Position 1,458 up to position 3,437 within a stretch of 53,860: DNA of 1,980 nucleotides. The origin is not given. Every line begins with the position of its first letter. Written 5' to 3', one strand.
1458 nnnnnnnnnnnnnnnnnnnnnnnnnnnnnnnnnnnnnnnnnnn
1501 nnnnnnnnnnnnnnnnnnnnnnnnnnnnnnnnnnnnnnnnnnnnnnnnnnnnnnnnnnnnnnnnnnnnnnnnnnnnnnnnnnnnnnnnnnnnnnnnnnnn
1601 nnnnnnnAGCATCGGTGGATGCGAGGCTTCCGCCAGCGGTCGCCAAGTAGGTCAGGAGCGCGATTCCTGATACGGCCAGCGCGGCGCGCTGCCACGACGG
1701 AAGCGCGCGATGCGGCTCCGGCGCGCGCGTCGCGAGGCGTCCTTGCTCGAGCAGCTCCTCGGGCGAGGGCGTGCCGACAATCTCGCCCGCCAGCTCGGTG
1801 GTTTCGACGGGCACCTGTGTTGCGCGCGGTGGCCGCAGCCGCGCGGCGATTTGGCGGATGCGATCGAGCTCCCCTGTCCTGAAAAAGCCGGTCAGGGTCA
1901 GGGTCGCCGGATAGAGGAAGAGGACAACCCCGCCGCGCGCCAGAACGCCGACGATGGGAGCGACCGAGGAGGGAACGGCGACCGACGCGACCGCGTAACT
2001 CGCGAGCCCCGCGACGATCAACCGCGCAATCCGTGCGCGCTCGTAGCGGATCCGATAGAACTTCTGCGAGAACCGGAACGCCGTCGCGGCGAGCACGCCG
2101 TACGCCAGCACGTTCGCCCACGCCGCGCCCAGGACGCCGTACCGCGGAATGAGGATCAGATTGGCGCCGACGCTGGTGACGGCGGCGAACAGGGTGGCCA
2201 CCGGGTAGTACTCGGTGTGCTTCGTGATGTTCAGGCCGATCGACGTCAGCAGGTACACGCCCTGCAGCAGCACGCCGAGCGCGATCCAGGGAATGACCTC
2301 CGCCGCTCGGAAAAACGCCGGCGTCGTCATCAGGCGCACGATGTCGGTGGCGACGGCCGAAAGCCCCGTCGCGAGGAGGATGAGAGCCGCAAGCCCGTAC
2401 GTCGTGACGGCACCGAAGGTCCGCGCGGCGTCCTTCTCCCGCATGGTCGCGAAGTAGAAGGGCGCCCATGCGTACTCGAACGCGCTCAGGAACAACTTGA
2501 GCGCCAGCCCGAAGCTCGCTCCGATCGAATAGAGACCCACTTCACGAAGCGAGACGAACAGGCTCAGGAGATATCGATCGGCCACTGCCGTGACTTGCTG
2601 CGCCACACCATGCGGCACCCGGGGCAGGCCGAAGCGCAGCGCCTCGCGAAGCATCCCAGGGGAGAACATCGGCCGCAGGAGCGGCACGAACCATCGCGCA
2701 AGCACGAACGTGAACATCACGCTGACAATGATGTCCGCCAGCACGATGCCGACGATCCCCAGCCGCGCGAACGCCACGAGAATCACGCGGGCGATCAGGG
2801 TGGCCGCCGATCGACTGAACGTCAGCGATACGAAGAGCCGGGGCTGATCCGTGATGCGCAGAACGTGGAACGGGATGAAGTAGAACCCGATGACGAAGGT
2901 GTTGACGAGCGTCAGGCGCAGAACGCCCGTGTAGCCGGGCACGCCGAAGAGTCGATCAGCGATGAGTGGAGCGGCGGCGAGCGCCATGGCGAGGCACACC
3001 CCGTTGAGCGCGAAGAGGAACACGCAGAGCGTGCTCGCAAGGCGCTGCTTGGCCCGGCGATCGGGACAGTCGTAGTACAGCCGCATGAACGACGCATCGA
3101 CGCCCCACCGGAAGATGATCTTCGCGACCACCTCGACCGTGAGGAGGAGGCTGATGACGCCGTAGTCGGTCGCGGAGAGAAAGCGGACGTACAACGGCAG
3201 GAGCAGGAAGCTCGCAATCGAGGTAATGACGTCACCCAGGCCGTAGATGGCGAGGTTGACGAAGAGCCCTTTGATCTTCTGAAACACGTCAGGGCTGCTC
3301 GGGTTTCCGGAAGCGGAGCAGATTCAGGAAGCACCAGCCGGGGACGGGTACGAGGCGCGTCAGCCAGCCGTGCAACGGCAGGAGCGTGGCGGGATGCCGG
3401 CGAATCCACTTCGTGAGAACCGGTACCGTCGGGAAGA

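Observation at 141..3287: Single polypeptide fusing a Wzx-type flippase to a GT-C glycosyltransferase-like domain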

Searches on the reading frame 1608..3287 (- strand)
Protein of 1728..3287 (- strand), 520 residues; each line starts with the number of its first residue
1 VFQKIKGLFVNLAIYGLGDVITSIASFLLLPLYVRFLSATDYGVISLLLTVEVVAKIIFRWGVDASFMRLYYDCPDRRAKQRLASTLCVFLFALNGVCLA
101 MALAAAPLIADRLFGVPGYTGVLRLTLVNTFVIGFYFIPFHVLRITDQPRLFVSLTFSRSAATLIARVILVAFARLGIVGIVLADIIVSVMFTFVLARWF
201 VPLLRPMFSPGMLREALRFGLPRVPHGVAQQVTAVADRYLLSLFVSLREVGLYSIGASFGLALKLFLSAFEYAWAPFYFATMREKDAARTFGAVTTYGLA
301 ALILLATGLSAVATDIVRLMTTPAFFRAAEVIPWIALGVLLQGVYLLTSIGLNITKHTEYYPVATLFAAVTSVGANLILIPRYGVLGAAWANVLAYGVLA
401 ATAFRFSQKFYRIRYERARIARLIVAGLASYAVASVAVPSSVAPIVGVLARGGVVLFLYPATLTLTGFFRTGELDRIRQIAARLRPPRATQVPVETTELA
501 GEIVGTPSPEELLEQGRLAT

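Call 30: find_homologous_proteins(query=window:1728-3287:-, max_evalue=1e-10)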
Query window:1728-3287:- (520 aa): 1748 proteins with E <= 1e-10 among 8000 candidates; the best 120 are listed.
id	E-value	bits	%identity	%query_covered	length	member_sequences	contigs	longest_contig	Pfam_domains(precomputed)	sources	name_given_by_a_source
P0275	6.9e-211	720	66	98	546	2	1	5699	PF01943.23,PF13440.12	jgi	jgi:O-antigen/teichoic acid export membrane protein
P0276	1.4e-204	699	65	99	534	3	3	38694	PF01943.23,PF13440.12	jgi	jgi:O-antigen/teichoic acid export membrane protein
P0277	1.7e-204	699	66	99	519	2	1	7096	PF01943.23,PF13440.12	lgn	-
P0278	1.4e-202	692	64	99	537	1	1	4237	PF01943.23,PF13440.12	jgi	jgi:O-antigen/teichoic acid export membrane protein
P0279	7.1e-202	690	66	98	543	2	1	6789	PF01943.23,PF13440.12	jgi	jgi:O-antigen/teichoic acid export membrane protein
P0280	1.8e-201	689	64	98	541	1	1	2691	PF01943.23,PF13440.12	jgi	-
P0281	2.0e-201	688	64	98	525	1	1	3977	PF01943.23,PF13440.12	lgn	-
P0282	4.4e-201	687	64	99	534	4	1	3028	PF01943.23,PF13440.12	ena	-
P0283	5.5e-201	687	65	98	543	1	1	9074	PF01943.23,PF13440.12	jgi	jgi:O-antigen/teichoic acid export membrane protein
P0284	8.1e-201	687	63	99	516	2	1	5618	PF01943.23,PF13440.12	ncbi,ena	-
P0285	1.0e-200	686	63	99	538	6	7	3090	PF01943.23,PF13440.12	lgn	-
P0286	1.6e-200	686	64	98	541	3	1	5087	PF01943.23,PF13440.12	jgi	jgi:O-antigen/teichoic acid export membrane protein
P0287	1.6e-200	686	64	99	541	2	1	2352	PF01943.23,PF13440.12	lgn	-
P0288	2.8e-200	685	65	98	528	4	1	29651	PF01943.23,PF13440.12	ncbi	-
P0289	1.7e-199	682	64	99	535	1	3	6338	PF01943.23,PF13440.12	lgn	-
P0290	2.7e-199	682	64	98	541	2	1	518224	PF01943.23,PF13440.12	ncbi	-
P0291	8.3e-199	680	63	98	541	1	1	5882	PF01943.23,PF13440.12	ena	-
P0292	1.7e-198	679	64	98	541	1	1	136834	PF01943.23,PF13440.12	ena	-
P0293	2.6e-198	678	63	100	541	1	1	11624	PF01943.23,PF13440.12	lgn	-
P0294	3.0e-197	675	63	98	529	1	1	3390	PF01943.23,PF13440.12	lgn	-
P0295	1.6e-196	672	63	98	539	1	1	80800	PF01943.23,PF13440.12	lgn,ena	-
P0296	6.4e-196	670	63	96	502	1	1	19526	PF01943.23,PF13440.12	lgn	-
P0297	1.9e-195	669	62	99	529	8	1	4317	PF01943.23,PF13440.12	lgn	-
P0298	3.2e-195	668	63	100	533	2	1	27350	PF01943.23,PF13440.12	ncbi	-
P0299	3.9e-195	668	63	98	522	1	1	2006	PF01943.23,PF13440.12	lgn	-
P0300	4.0e-195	668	63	100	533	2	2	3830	PF01943.23,PF13440.12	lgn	-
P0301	4.1e-195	668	61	99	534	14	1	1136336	PF01943.23,PF13440.12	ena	-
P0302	5.1e-195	667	62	99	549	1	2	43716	PF01943.23,PF13440.12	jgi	jgi:O-antigen/teichoic acid export membrane protein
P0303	5.3e-195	667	62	98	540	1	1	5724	PF01943.23,PF13440.12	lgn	-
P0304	1.2e-193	663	62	98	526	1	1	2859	PF01943.23,PF13440.12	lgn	-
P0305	1.3e-193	663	62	98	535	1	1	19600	PF01943.23,PF13440.12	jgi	jgi:O-antigen/teichoic acid export membrane protein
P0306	1.7e-193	662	65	98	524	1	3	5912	PF01943.23,PF13440.12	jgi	jgi:O-antigen/teichoic acid export membrane protein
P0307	2.3e-193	662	64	96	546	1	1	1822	PF01943.23,PF13440.12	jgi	jgi:O-antigen/teichoic acid export membrane protein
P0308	4.9e-193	661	61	98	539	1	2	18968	PF01943.23,PF13440.12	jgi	jgi:O-antigen/teichoic acid export membrane protein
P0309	1.7e-192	659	63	98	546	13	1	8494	PF01943.23,PF13440.12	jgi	jgi:O-antigen/teichoic acid export membrane protein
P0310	3.7e-192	658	62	99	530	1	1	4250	PF01943.23,PF13440.12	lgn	-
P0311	6.6e-192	657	62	99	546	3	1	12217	PF01943.23,PF13440.12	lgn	-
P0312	5.8e-191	654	61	98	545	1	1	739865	PF01943.23,PF13440.12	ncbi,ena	-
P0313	7.0e-191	654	62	97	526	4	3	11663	PF13440.12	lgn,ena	-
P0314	1.2e-190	653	62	99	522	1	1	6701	PF01943.23,PF13440.12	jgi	-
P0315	1.6e-190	653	60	99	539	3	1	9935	PF01943.23,PF13440.12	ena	-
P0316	1.8e-190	652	62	93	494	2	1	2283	PF01943.23,PF13440.12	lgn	-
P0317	2.7e-190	652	60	100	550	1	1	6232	PF01943.23,PF13440.12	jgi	jgi:O-antigen/teichoic acid export membrane protein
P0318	4.1e-190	651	62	99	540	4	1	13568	PF01943.23,PF13440.12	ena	-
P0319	4.2e-190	651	59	98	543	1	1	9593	PF01943.23,PF13440.12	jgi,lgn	-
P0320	5.4e-190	651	59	99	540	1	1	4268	PF01943.23,PF13440.12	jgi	jgi:O-antigen/teichoic acid export membrane protein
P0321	9.9e-190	650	59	100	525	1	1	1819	PF01943.23,PF13440.12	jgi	jgi:O-antigen/teichoic acid export membrane protein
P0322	1.1e-189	650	61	98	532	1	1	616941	PF01943.23,PF13440.12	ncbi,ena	-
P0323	3.5e-189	648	61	98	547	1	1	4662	PF01943.23,PF13440.12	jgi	jgi:O-antigen/teichoic acid export membrane protein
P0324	4.7e-189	648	62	97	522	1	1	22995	PF01943.23,PF13440.12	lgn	-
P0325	1.3e-188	646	60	98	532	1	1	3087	PF01943.23,PF13440.12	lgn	-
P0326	1.8e-188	646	61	98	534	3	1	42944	PF01943.23,PF13440.12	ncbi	ncbi:MAG: lipopolysaccharide biosynthesis protein [Vicinamibacterales bacterium]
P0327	4.9e-188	644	60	99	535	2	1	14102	PF01943.23,PF13440.12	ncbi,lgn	-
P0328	3.4e-187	642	60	99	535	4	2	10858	PF01943.23,PF13440.12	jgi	-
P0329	4.2e-186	638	62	98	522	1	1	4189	PF01943.23,PF13440.12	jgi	jgi:O-antigen/teichoic acid export membrane protein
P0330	4.7e-186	638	59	99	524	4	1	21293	PF01943.23,PF13440.12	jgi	jgi:O-antigen/teichoic acid export membrane protein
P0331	8.6e-186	637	59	99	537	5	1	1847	PF01943.23,PF13440.12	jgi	jgi:O-antigen/teichoic acid export membrane protein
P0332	1.8e-185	636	59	98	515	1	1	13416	PF01943.23,PF13440.12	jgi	jgi:O-antigen/teichoic acid export membrane protein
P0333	6.3e-185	634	62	93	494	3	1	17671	PF01943.23,PF13440.12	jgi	jgi:O-antigen/teichoic acid export membrane protein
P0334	2.2e-184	632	61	98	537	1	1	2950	PF01943.23,PF13440.12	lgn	-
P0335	4.1e-184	631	60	99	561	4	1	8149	PF01943.23,PF13440.12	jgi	jgi:O-antigen/teichoic acid export membrane protein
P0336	4.3e-184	631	59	99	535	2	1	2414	PF01943.23,PF13440.12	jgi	jgi:O-antigen/teichoic acid export membrane protein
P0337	7.9e-184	630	64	92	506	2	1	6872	PF01943.23,PF13440.12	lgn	-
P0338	9.5e-184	630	60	99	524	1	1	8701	PF01943.23,PF13440.12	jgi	jgi:O-antigen/teichoic acid export membrane protein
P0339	1.0e-183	630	59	98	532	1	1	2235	PF01943.23,PF13440.12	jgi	jgi:O-antigen/teichoic acid export membrane protein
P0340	8.0e-183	627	60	98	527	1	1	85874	PF01943.23,PF13440.12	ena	-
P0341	1.2e-182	627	63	92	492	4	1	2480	PF01943.23,PF13440.12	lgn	-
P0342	1.3e-182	627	62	93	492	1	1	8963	PF01943.23,PF13440.12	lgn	-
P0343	2.0e-182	626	60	98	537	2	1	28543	PF01943.23,PF13440.12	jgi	jgi:O-antigen/teichoic acid export membrane protein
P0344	4.5e-182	625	58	98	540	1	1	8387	PF01943.23,PF13440.12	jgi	jgi:O-antigen/teichoic acid export membrane protein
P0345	5.6e-182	624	64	93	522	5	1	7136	PF01943.23,PF13440.12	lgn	-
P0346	6.4e-182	624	56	98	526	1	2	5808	PF01943.23,PF13440.12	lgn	-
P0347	1.1e-181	623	59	98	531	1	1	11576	PF01943.23,PF13440.12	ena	-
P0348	2.4e-181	622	60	98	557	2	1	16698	PF01943.23,PF13440.12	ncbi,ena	-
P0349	4.3e-181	621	61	97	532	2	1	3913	PF01943.23,PF13440.12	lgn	-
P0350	7.1e-181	621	60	98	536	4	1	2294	PF01943.23,PF13440.12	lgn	-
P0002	1.8e-180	619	60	98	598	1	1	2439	PF01943.23,PF13440.12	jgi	jgi:O-antigen/teichoic acid export membrane protein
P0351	2.4e-180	619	59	98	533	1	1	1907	PF01943.23,PF13440.12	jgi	jgi:O-antigen/teichoic acid export membrane protein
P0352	2.5e-180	619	62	93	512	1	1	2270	PF01943.23,PF13440.12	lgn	-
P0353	4.3e-180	618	58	99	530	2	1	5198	PF01943.23,PF13440.12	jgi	jgi:O-antigen/teichoic acid export membrane protein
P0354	9.4e-180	617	58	98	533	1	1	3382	PF01943.23,PF13440.12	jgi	jgi:O-antigen/teichoic acid export membrane protein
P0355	9.6e-180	617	60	96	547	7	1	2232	PF01943.23,PF13440.12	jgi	jgi:O-antigen/teichoic acid export membrane protein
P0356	1.0e-179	617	59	98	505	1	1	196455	PF01943.23,PF13440.12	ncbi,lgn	ncbi:MAG: polysaccharide biosynthesis C-terminal domain-containing protein [Vicinamibacterales bacte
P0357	2.7e-179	616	59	96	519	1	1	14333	PF01943.23,PF13440.12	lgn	-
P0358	6.3e-179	614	62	93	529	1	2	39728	PF01943.23,PF13440.12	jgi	jgi:O-antigen/teichoic acid export membrane protein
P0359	1.6e-178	613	58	97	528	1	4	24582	PF01943.23,PF13440.12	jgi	jgi:O-antigen/teichoic acid export membrane protein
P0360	3.1e-178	612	59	96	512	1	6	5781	PF01943.23,PF13440.12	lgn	-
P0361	3.8e-178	612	59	98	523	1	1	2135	PF01943.23,PF13440.12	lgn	-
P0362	4.4e-178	612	55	99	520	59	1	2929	PF01943.23,PF13440.12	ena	-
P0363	5.3e-178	611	59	98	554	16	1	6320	PF01943.23,PF13440.12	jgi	jgi:O-antigen/teichoic acid export membrane protein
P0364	6.2e-178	611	59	98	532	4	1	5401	PF01943.23,PF13440.12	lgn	-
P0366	9.0e-178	611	60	96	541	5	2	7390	PF01943.23,PF13440.12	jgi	jgi:O-antigen/teichoic acid export membrane protein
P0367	9.7e-178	610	57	99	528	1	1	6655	PF01943.23,PF13440.12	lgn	-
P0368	1.2e-177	610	61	93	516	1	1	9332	PF01943.23,PF13440.12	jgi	jgi:O-antigen/teichoic acid export membrane protein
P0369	1.2e-177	610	60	95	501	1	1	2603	PF01943.23,PF13440.12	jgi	jgi:O-antigen/teichoic acid export membrane protein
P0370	1.3e-177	610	59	93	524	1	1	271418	PF13440.12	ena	-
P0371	1.7e-177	610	59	98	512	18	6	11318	PF01943.23,PF13440.12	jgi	jgi:O-antigen/teichoic acid export membrane protein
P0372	2.2e-177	609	55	98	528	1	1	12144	PF01943.23,PF13440.12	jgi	jgi:O-antigen/teichoic acid export membrane protein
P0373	2.4e-177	609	57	99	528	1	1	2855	PF01943.23,PF13440.12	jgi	jgi:O-antigen/teichoic acid export membrane protein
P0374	4.1e-177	608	57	99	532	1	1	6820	PF01943.23,PF13440.12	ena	-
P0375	4.3e-177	608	60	96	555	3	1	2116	PF01943.23,PF13440.12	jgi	jgi:O-antigen/teichoic acid export membrane protein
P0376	5.2e-177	608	56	98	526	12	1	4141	PF01943.23,PF13440.12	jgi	jgi:O-antigen/teichoic acid export membrane protein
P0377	5.9e-177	608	56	99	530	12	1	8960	PF01943.23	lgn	-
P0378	6.9e-177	608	56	99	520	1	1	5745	PF01943.23,PF13440.12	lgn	-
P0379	9.1e-177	607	55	98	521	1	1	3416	PF01943.23,PF13440.12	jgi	jgi:O-antigen/teichoic acid export membrane protein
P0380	9.9e-177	607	58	98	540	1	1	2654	PF01943.23,PF13440.12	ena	-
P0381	1.3e-176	607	62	95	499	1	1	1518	PF01943.23,PF13440.12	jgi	jgi:O-antigen/teichoic acid export membrane protein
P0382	1.3e-176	607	57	98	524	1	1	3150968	PF01943.23,PF13440.12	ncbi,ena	-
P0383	1.4e-176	607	59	98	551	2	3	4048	PF01943.23,PF13440.12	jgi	jgi:O-antigen/teichoic acid export membrane protein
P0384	1.6e-176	606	59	98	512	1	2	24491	PF01943.23,PF13440.12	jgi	jgi:O-antigen/teichoic acid export membrane protein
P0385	1.6e-176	606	57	99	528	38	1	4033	PF01943.23,PF13440.12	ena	-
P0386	1.7e-176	606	58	99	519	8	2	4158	PF01943.23,PF13440.12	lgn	-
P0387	2.4e-176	606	60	91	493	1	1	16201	PF01943.23,PF13440.12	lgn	-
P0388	2.9e-176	606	60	93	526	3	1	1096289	PF01943.23,PF13440.12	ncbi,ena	-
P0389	6.2e-176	604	59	96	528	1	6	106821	PF01943.23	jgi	jgi:O-antigen/teichoic acid export membrane protein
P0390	8.2e-176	604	60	93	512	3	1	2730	PF01943.23,PF13440.12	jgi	-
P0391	1.1e-175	604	61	93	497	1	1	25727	PF01943.23,PF13440.12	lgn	-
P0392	1.1e-175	604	56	98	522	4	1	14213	PF01943.23,PF13440.12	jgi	jgi:O-antigen/teichoic acid export membrane protein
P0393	1.5e-175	603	61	93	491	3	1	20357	PF01943.23,PF13440.12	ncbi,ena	-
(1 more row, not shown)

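Call 31: find_encoding_contigs(protein=P0276, flank=9000, max_places=2)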
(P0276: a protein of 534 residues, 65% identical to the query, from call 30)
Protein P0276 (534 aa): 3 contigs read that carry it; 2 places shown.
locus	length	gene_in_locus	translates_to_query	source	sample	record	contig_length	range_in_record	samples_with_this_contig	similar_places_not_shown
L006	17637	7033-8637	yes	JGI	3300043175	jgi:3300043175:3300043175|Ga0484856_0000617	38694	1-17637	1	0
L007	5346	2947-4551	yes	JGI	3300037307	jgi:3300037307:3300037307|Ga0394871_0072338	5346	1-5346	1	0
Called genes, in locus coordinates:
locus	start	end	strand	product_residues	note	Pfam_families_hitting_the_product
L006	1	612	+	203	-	?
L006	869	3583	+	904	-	-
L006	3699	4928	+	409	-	PF13646:HEAT_2 (weak)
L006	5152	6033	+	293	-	-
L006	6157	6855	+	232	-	PF13489:Methyltransf_23, PF05148:Methyltransf_8 (weak), PF07021:MetW (weak), PF08241:Methyltransf_11, PF08242:Methyltransf_12 (weak), PF13649:Methyltransf_25, PF13847:Methyltransf_31 (weak)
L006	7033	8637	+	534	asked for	PF01943:Polysacc_synt, PF13440:Polysacc_synt_3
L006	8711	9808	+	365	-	PF13472:Lipase_GDSL_2 (weak), PF16822:ALGX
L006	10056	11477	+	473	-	PF03062:MBOAT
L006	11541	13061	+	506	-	PF02310:B12-binding (weak), PF04055:Radical_SAM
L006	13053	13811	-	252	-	PF13641:Glyco_tranf_2_3, PF00535:Glycos_transf_2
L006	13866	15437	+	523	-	-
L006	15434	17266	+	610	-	-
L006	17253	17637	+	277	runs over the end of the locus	PF02353:CMAS (weak), PF01209:Ubie_methyltran, PF13489:Methyltransf_23, PF13847:Methyltransf_31, PF08241:Methyltransf_11, PF08242:Methyltransf_12, PF13649:Methyltransf_25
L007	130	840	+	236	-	PF13646:HEAT_2 (weak)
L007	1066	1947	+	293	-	-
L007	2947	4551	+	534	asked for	PF01943:Polysacc_synt, PF13440:Polysacc_synt_3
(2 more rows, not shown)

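Call 32: find_encoding_contigs(protein=P0290, flank=9000, max_places=1)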
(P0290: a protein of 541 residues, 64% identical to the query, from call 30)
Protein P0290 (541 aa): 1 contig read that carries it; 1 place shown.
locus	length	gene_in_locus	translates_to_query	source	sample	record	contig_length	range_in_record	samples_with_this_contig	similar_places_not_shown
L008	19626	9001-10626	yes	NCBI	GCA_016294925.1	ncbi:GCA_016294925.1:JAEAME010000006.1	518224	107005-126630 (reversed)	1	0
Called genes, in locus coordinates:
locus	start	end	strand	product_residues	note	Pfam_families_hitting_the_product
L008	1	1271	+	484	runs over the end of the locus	PF02310:B12-binding, PF04055:Radical_SAM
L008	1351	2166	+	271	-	-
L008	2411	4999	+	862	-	PF01839:FG-GAP (faint), PF01344:Kelch_1 (faint), PF12256:TcdB_toxin_midN (faint), PF13517:FG-GAP_3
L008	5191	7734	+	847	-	PF01839:FG-GAP (faint), PF13517:FG-GAP_3 (weak)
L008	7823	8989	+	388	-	PF01602:Adaptin_N (faint), PF02985:HEAT (faint), PF13646:HEAT_2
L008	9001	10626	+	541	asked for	PF01943:Polysacc_synt, PF13440:Polysacc_synt_3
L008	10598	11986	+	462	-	-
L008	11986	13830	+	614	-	PF13231:PMT_2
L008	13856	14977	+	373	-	PF04055:Radical_SAM, PF13186:SPASM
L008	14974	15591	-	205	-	PF00132:Hexapep (faint)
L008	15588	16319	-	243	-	PF00535:Glycos_transf_2, PF13641:Glyco_tranf_2_3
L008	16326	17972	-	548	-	-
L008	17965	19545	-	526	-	PF13231:PMT_2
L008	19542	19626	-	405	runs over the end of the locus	PF00155:Aminotran_1_2 (weak), PF01041:DegT_DnrJ_EryC1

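Call 33: find_encoding_contigs(protein=P0288, flank=9000, max_places=1)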
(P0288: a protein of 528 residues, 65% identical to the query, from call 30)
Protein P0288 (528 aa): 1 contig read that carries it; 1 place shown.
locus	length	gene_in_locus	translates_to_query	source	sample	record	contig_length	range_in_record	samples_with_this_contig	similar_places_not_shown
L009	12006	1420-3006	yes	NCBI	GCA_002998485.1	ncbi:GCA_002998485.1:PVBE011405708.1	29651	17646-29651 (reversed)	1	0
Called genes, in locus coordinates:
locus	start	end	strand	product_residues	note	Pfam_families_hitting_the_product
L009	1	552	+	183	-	?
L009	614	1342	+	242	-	PF13489:Methyltransf_23, PF07021:MetW (faint), PF13649:Methyltransf_25, PF13847:Methyltransf_31 (faint), PF08241:Methyltransf_11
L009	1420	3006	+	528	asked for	PF01943:Polysacc_synt, PF13440:Polysacc_synt_3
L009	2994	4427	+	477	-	-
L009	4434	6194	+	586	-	PF13231:PMT_2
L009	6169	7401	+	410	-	PF04055:Radical_SAM, PF13353:Fer4_12 (weak), PF13186:SPASM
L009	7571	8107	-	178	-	PF14602:Hexapep_2 (faint), PF00132:Hexapep (faint)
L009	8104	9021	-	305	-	PF13641:Glyco_tranf_2_3, PF00535:Glycos_transf_2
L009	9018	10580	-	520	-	PF13231:PMT_2 (weak)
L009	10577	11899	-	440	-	PF00155:Aminotran_1_2 (weak), PF01041:DegT_DnrJ_EryC1, PF01212:Beta_elim_lyase (weak)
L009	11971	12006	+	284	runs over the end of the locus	PF02353:CMAS (weak), PF01209:Ubie_methyltran, PF13489:Methyltransf_23, PF13847:Methyltransf_31, PF08241:Methyltransf_11, PF08242:Methyltransf_12, PF13649:Methyltransf_25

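Call 48: search_protein_families(library=ncbifam, proteins=[L008:10598-11986:+, L009:2994-4427:+], max_evalue=0.001)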
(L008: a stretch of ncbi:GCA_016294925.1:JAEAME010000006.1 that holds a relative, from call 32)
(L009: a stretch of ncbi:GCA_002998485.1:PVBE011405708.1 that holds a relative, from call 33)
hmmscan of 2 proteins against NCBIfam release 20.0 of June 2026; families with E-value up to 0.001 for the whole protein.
L008:10598-11986:+ (462 aa): 0 families

L009:2994-4427:+ (477 aa): 0 families
